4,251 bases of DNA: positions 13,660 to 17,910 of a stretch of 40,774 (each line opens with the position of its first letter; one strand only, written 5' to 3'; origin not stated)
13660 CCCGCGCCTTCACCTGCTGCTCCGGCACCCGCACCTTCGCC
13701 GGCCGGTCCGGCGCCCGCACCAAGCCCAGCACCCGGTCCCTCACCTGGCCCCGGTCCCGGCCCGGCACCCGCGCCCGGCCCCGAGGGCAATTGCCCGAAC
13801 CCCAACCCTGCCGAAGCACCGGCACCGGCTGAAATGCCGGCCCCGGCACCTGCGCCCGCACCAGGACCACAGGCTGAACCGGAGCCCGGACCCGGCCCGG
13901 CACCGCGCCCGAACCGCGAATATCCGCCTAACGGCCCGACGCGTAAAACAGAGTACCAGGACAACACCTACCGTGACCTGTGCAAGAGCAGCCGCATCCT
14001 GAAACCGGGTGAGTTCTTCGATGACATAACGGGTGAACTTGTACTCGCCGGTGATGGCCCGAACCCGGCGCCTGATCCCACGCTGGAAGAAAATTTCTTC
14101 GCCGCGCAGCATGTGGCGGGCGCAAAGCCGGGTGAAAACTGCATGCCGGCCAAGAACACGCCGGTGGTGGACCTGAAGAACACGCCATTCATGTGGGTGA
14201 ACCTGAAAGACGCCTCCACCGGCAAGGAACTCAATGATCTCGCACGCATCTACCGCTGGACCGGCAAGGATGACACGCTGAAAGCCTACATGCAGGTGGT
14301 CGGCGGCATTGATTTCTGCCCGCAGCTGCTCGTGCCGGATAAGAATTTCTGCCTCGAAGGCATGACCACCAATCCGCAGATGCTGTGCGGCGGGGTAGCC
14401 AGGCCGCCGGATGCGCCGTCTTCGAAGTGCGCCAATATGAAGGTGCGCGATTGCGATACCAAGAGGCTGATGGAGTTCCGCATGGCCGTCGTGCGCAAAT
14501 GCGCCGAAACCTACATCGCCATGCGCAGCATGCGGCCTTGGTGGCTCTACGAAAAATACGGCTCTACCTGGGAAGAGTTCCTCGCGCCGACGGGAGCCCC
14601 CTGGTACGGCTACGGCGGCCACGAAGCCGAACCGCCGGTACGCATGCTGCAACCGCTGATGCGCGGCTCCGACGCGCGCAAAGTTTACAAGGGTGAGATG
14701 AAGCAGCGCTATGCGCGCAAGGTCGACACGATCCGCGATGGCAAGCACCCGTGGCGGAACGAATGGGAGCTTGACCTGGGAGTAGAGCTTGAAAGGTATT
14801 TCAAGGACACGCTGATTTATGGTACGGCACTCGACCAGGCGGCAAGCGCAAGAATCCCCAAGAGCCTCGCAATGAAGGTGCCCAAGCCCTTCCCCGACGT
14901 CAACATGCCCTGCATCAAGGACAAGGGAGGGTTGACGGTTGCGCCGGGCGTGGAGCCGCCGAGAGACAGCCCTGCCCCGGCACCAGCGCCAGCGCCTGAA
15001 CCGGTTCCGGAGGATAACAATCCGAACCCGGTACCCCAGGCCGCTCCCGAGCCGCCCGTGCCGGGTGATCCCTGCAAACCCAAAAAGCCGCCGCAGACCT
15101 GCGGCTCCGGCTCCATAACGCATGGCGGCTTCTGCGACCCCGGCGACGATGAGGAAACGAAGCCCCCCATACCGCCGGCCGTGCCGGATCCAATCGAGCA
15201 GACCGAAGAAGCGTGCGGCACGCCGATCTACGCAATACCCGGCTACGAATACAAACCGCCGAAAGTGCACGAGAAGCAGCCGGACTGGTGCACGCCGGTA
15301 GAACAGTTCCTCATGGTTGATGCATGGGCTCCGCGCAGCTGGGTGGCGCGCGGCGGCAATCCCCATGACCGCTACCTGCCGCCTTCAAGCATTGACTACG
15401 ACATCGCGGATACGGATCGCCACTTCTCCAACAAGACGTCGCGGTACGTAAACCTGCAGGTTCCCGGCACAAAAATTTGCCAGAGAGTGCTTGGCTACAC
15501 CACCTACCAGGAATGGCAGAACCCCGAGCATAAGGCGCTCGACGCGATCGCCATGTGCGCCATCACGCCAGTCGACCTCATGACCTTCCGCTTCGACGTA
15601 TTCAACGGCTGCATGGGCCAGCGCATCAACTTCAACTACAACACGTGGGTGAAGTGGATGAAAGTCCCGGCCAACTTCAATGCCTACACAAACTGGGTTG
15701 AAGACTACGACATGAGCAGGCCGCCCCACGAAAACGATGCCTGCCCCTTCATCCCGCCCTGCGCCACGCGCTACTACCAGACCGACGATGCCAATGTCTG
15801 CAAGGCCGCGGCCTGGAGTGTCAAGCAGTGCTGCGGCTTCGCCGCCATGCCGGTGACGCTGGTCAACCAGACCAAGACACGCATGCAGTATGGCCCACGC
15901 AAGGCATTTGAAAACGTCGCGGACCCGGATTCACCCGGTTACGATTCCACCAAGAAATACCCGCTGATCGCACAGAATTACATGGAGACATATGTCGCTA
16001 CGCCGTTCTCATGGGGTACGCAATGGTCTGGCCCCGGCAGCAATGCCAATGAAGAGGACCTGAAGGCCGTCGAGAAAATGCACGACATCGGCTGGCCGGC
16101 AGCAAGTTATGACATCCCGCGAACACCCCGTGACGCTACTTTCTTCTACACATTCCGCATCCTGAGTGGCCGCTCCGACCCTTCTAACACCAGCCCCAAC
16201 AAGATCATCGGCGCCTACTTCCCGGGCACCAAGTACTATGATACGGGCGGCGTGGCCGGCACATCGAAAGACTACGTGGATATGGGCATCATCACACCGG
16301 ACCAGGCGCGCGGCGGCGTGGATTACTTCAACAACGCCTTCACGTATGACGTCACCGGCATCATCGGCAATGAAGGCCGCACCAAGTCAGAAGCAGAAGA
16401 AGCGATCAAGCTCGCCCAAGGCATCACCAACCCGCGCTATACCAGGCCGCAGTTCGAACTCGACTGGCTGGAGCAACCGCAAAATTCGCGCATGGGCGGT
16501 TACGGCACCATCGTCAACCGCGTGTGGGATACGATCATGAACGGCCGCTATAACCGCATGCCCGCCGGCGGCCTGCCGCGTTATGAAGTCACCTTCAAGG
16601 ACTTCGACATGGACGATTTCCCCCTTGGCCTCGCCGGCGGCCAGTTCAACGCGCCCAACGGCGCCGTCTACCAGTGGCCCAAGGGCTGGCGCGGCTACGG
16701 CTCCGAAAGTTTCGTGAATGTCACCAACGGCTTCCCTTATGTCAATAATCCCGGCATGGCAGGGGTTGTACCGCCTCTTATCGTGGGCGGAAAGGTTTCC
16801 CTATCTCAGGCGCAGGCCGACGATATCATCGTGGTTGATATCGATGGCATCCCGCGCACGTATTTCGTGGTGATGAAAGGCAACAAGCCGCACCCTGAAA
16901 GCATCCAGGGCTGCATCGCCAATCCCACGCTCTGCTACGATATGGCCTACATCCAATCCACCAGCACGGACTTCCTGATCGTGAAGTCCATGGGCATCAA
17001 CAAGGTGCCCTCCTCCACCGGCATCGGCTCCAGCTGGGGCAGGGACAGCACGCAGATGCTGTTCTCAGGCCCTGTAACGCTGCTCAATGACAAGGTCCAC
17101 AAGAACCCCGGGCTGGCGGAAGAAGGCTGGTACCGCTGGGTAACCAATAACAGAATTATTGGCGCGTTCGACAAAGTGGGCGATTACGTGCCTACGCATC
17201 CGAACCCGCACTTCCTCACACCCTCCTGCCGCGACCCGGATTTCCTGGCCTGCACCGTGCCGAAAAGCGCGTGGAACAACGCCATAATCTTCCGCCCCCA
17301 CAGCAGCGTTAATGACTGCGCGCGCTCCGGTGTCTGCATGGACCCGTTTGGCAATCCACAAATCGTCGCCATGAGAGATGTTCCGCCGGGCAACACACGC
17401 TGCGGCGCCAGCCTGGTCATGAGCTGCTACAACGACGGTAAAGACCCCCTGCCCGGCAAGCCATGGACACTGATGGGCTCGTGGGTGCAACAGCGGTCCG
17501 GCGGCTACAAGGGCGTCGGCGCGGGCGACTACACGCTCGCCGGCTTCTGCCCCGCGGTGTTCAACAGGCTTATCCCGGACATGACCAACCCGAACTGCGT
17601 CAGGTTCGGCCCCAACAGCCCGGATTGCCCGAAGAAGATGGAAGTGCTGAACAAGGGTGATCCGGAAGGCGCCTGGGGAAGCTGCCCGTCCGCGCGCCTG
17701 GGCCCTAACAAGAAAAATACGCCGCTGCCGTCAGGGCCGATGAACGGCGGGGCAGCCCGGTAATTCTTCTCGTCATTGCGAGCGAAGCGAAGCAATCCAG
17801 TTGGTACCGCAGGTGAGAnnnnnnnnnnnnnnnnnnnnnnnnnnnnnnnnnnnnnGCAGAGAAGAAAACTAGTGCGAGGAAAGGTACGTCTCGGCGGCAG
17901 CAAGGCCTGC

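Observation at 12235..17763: Orphan giant exported protein: signal peptide, ~480-residue proline-rich stalk, two cysteine-rich regions with no recognisable fold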

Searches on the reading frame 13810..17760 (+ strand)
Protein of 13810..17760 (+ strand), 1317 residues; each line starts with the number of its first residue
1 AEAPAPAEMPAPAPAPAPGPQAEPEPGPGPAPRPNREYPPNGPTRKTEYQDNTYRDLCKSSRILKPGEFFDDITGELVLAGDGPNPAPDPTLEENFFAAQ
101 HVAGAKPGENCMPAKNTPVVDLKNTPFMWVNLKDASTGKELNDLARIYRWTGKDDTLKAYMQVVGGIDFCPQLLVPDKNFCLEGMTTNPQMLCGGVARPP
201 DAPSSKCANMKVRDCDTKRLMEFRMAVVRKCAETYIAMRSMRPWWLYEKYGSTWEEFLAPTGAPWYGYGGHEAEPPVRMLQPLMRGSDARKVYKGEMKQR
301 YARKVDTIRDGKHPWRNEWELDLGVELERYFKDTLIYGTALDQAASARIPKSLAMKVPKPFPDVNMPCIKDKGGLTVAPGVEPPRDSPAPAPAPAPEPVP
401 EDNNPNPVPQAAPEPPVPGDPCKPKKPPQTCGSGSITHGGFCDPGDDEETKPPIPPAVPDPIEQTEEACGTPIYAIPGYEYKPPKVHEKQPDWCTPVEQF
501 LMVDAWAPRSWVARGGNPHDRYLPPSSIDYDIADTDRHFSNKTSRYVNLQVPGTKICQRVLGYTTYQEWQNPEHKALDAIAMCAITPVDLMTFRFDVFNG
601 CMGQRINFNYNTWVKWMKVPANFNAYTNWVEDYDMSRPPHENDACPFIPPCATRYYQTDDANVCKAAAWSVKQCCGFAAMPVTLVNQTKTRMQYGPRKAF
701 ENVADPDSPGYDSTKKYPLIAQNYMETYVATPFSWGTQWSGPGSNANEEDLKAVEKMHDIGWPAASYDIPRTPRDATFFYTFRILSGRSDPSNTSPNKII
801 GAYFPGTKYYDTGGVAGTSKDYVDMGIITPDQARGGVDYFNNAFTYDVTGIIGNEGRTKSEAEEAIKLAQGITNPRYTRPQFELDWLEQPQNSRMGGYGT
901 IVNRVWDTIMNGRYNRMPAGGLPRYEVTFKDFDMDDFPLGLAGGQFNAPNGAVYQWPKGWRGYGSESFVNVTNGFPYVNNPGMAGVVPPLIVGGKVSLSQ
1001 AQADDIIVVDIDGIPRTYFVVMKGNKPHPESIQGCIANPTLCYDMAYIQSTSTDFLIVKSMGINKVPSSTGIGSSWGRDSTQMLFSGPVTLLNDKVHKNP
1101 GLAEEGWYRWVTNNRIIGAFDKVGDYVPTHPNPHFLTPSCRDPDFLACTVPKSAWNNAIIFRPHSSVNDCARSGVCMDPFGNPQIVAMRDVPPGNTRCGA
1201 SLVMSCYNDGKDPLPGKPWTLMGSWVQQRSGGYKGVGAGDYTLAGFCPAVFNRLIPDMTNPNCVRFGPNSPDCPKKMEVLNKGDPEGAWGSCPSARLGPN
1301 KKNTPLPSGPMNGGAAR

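Call 15: find_related_loci(query=A1, collection=genome_contigs, flank=10000)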
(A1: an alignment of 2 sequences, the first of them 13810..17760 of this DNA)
Query A1 (1317 aa) in genome_contigs; peptide patterns used: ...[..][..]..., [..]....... (x = any residue, [..] = any of these).
51 stretches matched a pattern, but none encodes a relative of the query by tblastn (E <= 1e-3).

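Call 55: find_homologous_proteins(query=A6, max_evalue=0.00001)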
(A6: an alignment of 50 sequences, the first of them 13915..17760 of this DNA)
Query A6 (50 sequences) (1282 aa, profile of the alignment): 2 proteins with E <= 0.00001 among 8000 candidates.
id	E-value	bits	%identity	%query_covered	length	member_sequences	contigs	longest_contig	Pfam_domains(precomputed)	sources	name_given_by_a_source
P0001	6.2e-220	752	100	100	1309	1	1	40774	-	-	-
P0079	1.2e-39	155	62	25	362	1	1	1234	-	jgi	jgi:hypothetical protein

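Call 60: search_solved_structures(query=A6, max_evalue=10)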
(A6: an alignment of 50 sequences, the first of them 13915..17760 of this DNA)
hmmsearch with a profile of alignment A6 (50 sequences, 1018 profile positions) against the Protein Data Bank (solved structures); distinct sequences matched with E-value up to 10: 0.

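Call 62: find_related_loci(query=A6, collection=viral_contigs, flank=10000)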
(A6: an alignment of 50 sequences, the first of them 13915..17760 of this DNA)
Query A6 (1282 aa) in viral_contigs; peptide patterns used: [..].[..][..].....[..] (x = any residue, [..] = any of these).
4 stretches matched a pattern, but none encodes a relative of the query by tblastn (E <= 1e-3).

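Call 79: predict_structure(alignment_id=A7)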
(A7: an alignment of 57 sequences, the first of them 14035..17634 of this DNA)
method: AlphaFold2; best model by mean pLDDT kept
length: 1200 residues; sequences in the alignment: 57
mean_pLDDT: 71.4   pTM: 0.78
mean pLDDT of the five models: 71.4, 71.0, 68.2, 68.3, 65.6
residues with pLDDT >= 90: 218; 70-90: 500; 50-70: 247; < 50: 235
segments of 3 or more residues with pLDDT < 50: 1-15, 17-19, 23-25, 76-79, 115-118, 121-137, 189-192, 300-390, 441-445, 447-452, 655-668, 908-916, 953-958, 1019-1022, 1145-1148, 1170-1200
pLDDT, mean of each block of 10 residues (from residue 1): 41 48 63 78 82 67 60 54 59 73 64 48 43 47 77 88 89 71 52 66 89 84 89 87 90 91 83 84 85 77 36 30 33 36 34 32 32 33 44 78 85 83 92 81 48 63 92 91 91 83 91 92 93 96 94 87 66 92 90 92 93 92 84 68 62 46 44 82 88 78 88 61 84 87 61 59 84 90 87 82 75 86 89 85 84 87 89 77 85 57 51 49 89 89 88 49 53 66 86 86 84 63 52 53 63 55 81 87 86 80 78 71 76 83 53 71 61 38 34 40
secondary structure, 60 per line:
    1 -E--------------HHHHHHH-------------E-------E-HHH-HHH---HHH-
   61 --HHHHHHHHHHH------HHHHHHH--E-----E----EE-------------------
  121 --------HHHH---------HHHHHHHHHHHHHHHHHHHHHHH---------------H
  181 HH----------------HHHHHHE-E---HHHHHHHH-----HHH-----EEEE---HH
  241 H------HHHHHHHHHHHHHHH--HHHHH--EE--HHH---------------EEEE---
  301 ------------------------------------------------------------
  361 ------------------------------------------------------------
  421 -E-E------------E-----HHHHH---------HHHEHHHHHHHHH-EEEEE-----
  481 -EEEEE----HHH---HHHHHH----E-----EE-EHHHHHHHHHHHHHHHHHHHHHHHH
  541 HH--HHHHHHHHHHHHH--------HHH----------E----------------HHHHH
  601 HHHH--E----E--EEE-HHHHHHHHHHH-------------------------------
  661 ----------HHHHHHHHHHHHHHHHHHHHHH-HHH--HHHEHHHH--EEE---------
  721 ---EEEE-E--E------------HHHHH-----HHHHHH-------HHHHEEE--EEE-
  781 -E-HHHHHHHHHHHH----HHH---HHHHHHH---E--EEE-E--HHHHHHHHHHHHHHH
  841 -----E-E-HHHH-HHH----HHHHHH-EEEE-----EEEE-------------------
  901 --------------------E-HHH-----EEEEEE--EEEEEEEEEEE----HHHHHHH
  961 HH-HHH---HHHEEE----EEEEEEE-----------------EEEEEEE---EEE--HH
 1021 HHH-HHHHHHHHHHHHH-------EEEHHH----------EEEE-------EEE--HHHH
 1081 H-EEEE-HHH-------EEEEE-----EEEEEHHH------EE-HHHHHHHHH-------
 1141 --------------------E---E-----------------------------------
elements in order (helices of 4 or more, strands of 3 or more residues): H17-23 H63-73 H80-86 H129-132 H142-164 H199-204 H211-218 E232-235 H248-262 H265-269 E294-297 H443-447 H461-469 E471-475 E482-486 H497-502 H517-542 H545-557 H596-604 E615-617 H619-629 H671-692 H703-706 E709-711 E724-727 H745-749 H755-760 H768-771 E772-774 E777-779 H784-795 H806-812 E819-821 H826-840 H850-853 H862-867 E869-872 E878-881 E931-936 E939-949 H954-962 E973-975 E980-986 E1004-1010 E1014-1016 H1019-1023 H1025-1037 E1045-1047 E1061-1064 E1072-1074 H1077-1081 E1083-1086 E1098-1102 E1108-1112 H1125-1133

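Call 81: fold_search(model_id=the predicted structure, library=pdb)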
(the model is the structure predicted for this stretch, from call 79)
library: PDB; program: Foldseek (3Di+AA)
matches with E <= 10: 4; with E <= 0.001: 0
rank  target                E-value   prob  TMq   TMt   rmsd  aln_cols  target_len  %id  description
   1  7e4u_E                8.8e+00  0.06  0.02  0.12   4.1        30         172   17  Crystal structure of Peroxiredoxin-1 (released 2022-02-16)
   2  3tue_A                8.8e+00  0.05  0.02  0.12   4.3        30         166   20  The structure of tryparedoxin peroxidase I from Leishmania major (released 2012-09-05)
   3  3tue_B                9.2e+00  0.04  0.02  0.12   4.3        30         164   20  The structure of tryparedoxin peroxidase I from Leishmania major (released 2012-09-05)
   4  2yvs_A                9.7e+00  0.00  0.03  0.08  17.6       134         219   13  Crystal structure of glycolate oxidase subunit GlcE from Thermus thermophilus HB8 (released 2008-04-15)

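Call 83: fold_search(model_id=the predicted structure, library=viral)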
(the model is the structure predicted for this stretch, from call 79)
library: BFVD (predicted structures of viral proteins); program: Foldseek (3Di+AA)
matches with E <= 10: 1; with E <= 0.001: 0
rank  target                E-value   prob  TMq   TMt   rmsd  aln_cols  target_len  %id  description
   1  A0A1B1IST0            5.9e+00  0.01  0.02  0.03  33.2       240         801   19  (no name in the UniProt tables at hand)

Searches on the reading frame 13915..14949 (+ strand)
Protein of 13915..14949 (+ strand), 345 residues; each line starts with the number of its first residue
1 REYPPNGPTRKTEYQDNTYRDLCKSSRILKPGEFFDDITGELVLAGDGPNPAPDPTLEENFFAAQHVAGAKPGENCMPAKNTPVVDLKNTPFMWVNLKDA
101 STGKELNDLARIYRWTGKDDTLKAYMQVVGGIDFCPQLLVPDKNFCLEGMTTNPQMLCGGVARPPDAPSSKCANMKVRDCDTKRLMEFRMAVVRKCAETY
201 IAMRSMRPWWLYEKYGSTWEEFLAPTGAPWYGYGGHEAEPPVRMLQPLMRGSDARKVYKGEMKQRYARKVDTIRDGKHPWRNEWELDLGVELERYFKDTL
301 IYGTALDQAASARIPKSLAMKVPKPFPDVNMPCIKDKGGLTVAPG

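Call 36: search_solved_structures(query=A4, max_evalue=10)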
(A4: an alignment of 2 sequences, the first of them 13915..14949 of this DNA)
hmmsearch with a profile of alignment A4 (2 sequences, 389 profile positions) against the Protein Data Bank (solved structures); distinct sequences matched with E-value up to 10: 3.
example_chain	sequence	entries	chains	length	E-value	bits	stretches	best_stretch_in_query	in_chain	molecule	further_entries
1y4z_B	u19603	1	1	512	0.053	15.9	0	297-383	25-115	Respiratory nitrate reductase 1 beta chain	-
3egw_B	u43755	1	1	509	0.13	14.6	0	299-383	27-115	Respiratory nitrate reductase 1 beta chain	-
1q16_B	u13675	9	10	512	0.14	14.5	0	299-383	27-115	Respiratory nitrate reductase 1 beta chain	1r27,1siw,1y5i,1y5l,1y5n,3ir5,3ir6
